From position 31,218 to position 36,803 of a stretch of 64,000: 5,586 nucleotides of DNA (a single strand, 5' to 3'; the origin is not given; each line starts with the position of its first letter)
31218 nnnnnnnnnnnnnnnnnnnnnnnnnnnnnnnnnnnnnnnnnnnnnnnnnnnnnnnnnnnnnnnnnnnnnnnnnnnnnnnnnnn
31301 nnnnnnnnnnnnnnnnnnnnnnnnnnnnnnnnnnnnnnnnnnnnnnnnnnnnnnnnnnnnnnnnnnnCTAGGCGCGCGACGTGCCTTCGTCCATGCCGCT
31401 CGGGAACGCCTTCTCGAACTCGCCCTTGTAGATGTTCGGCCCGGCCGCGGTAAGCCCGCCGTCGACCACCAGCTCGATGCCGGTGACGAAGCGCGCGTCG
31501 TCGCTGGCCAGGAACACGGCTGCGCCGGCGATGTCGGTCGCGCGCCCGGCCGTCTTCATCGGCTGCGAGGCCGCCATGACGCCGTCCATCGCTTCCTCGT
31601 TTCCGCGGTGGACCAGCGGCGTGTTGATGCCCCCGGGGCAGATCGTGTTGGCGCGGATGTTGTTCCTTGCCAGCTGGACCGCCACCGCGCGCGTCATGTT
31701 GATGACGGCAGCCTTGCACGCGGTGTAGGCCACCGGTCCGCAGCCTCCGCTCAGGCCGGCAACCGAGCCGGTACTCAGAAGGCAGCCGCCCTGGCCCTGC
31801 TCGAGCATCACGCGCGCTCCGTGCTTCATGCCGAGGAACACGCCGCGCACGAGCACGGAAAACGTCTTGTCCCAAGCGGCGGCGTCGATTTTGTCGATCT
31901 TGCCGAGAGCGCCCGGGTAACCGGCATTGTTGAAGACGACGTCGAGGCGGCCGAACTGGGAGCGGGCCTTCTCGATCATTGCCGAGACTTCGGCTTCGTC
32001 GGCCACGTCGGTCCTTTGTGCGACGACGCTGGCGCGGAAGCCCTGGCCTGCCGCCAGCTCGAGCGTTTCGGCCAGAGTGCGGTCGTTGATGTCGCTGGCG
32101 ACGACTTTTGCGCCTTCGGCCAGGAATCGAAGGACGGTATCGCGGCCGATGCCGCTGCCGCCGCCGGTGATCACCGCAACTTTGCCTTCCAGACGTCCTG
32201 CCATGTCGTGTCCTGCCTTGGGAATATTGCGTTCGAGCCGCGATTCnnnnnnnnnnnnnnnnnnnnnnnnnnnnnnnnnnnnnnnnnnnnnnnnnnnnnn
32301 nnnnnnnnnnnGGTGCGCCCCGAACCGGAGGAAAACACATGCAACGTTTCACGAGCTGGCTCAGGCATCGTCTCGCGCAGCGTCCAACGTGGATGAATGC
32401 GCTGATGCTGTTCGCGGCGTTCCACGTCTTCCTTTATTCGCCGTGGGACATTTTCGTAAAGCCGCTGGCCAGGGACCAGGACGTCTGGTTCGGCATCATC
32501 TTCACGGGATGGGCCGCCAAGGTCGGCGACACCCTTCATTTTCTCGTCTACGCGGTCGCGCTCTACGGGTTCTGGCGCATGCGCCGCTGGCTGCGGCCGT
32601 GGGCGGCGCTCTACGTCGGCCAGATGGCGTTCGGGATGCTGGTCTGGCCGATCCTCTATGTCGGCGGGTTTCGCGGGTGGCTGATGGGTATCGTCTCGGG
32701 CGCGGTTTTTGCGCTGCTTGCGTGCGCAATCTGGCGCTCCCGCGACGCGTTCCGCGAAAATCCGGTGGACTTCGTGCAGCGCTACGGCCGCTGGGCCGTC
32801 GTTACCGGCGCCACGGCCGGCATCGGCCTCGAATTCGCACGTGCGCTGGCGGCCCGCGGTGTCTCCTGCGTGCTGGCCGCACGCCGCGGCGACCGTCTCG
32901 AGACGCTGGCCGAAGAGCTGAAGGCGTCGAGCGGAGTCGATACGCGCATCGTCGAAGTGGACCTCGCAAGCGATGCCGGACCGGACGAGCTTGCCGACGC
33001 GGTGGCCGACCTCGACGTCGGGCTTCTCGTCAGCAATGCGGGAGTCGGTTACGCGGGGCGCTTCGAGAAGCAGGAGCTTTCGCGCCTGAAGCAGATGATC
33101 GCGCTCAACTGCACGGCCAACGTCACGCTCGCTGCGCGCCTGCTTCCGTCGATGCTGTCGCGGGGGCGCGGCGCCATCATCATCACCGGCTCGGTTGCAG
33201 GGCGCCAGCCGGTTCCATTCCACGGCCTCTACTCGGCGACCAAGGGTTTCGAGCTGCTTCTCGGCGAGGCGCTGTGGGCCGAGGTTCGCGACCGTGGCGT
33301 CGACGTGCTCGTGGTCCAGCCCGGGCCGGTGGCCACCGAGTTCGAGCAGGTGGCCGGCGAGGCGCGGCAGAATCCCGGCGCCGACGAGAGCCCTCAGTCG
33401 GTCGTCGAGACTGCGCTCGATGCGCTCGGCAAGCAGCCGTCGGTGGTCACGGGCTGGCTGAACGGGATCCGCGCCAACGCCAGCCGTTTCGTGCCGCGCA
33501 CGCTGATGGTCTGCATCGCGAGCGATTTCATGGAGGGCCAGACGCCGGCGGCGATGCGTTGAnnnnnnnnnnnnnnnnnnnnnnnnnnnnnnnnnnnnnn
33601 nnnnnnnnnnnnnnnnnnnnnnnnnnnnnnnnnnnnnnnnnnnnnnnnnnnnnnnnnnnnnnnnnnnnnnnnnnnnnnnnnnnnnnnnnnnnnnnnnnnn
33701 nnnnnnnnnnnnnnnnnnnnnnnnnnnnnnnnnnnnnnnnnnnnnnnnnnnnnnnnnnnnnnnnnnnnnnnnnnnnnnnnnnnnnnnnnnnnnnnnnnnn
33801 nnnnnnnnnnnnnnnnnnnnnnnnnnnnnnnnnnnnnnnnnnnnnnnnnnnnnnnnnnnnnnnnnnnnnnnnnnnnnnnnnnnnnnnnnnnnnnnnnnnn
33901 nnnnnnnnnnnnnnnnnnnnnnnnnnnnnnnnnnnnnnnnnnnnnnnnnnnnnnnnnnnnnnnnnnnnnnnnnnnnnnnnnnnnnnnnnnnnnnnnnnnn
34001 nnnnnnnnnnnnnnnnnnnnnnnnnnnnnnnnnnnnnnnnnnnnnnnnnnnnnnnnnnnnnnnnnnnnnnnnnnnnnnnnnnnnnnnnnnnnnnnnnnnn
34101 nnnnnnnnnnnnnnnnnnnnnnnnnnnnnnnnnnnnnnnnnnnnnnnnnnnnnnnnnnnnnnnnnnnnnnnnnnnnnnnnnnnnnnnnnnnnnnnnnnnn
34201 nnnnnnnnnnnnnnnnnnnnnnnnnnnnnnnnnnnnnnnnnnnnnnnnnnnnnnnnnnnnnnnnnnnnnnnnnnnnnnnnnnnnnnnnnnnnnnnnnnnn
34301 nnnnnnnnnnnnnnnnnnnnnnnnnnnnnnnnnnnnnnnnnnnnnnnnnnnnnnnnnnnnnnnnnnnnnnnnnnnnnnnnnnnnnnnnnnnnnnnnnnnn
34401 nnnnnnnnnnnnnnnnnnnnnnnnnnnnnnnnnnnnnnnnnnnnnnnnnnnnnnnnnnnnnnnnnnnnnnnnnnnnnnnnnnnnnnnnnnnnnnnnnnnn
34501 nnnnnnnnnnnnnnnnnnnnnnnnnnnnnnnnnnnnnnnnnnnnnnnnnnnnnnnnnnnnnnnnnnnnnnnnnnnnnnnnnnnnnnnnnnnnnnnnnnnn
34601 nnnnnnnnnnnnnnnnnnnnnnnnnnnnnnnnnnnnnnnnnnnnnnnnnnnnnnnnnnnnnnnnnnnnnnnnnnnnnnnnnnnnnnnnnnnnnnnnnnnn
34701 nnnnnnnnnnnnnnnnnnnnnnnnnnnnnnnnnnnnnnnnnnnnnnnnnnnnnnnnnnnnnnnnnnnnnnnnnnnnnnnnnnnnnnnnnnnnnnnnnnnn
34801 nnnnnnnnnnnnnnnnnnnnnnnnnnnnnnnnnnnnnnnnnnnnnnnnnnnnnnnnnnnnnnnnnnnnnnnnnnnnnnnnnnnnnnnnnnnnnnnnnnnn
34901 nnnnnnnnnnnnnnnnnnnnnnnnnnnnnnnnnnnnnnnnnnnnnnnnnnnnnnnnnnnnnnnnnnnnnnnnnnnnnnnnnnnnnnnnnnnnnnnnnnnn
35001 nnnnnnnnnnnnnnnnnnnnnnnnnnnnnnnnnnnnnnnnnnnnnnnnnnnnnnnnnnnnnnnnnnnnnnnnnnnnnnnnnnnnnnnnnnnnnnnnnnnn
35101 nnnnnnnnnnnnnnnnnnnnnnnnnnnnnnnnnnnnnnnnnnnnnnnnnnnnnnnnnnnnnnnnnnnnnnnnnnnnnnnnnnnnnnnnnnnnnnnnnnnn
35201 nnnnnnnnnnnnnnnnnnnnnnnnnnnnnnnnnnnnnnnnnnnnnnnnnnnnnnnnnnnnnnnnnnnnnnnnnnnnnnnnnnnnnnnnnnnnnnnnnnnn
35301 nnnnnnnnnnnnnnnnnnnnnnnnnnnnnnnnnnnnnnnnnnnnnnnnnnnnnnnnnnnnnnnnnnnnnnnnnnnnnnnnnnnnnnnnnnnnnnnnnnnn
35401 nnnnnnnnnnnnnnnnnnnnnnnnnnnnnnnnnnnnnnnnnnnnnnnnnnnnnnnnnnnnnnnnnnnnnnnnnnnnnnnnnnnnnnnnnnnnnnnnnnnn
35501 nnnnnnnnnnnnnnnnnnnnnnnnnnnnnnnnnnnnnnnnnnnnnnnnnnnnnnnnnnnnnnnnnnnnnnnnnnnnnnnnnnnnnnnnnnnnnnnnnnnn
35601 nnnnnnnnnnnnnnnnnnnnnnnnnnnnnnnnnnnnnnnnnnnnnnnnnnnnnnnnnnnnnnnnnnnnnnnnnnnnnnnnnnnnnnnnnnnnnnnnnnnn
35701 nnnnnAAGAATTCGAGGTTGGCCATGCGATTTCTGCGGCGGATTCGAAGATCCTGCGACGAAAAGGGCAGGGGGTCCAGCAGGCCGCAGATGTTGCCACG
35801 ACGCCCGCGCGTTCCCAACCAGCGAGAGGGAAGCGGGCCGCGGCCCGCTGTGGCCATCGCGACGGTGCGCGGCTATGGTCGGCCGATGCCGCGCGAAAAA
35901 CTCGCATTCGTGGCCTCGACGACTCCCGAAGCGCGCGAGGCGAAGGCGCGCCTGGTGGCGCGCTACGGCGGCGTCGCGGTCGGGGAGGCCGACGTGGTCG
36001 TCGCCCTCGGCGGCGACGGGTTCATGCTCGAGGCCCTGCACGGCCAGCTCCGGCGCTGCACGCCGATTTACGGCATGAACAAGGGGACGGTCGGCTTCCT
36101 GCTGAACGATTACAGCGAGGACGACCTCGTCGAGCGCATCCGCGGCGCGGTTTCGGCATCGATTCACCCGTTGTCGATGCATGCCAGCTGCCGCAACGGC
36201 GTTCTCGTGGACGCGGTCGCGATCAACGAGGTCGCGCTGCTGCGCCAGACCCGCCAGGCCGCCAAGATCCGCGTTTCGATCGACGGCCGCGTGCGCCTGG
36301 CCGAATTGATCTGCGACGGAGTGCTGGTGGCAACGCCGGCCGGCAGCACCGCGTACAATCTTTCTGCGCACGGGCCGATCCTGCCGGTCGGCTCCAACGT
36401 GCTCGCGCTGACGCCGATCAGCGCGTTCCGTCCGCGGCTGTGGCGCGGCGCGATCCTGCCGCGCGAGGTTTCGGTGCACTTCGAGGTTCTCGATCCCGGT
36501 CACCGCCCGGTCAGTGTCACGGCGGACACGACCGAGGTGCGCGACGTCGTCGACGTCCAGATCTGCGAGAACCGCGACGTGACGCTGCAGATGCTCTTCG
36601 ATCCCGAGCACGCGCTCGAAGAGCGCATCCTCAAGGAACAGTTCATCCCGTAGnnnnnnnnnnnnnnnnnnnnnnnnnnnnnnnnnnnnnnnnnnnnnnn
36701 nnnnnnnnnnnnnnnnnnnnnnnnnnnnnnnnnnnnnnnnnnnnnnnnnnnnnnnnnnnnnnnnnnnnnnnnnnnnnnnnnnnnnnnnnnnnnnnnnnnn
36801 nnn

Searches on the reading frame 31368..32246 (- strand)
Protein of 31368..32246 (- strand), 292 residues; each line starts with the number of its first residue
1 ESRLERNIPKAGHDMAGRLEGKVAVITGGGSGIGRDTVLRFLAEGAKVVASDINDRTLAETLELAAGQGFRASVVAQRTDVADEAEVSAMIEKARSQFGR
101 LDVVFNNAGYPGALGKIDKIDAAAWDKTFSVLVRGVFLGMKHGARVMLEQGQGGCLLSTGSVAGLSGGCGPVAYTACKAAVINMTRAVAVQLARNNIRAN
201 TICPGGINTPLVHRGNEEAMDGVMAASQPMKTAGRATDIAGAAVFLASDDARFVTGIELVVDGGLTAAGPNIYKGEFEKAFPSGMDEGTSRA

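Call 77: search_protein_families(library=pfam, proteins=[window:31368-32246:-], max_evalue=0.001)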
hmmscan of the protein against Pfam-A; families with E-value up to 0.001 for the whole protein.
window:31368-32246:- (292 aa): 3 families
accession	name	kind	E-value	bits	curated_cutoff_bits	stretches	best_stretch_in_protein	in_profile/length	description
PF13561.12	adh_short_C2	-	2.2e-58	198.1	27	1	31-266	6-236/236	Enoyl-(Acyl carrier protein) reductase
PF00106.31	adh_short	-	2.8e-48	164.4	26.6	1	22-217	1-192/195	short chain dehydrogenase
PF08659.16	KR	-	5.4e-10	39.9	22.6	1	25-180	4-155/180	KR domain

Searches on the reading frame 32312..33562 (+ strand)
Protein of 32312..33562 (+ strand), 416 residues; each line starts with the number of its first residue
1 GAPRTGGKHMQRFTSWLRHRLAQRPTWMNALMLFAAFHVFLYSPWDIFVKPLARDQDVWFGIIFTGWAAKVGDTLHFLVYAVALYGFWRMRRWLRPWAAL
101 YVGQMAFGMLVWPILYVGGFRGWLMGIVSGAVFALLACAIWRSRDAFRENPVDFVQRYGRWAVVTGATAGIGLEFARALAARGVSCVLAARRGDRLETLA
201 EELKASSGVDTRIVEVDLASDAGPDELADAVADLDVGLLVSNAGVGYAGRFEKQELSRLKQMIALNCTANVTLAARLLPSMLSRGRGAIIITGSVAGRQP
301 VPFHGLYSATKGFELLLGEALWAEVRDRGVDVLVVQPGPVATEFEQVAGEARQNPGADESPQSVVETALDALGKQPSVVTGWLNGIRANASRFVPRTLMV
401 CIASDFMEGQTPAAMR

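Call 77: search_protein_families(library=pfam, proteins=[window:32312-33562:+], max_evalue=0.001)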
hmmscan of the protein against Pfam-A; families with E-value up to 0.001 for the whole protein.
window:32312-33562:+ (416 aa): 4 families
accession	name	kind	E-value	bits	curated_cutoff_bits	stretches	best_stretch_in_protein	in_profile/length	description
PF00106.31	adh_short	-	1.8e-40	139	26.6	1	161-350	2-192/195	short chain dehydrogenase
PF13561.12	adh_short_C2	-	2.9e-22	79.8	27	1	166-350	1-186/236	Enoyl-(Acyl carrier protein) reductase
PF08659.16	KR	-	1.4e-09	38.6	22.6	1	163-341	4-179/180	KR domain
PF13460.12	NAD_binding_10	-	0.0005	20.4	27.2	1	166-344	1-150/184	NAD(P)H-binding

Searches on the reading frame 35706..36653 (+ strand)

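Call 57: search_protein_families(library=pfam, proteins=[window:35706-36653:+], max_evalue=0.001)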
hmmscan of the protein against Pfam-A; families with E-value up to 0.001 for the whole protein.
window:35706-36653:+ (315 aa): 2 families
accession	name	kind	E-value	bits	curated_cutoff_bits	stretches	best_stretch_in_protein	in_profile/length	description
PF20143.4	NAD_kinase_C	-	2.7e-10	40.5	23.7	1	174-242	2-70/126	ATP-NAD kinase C-terminal domain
PF01513.26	NAD_kinase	-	1.3e-05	25.9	25.5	1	93-132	71-110/130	ATP-NAD kinase N-terminal domain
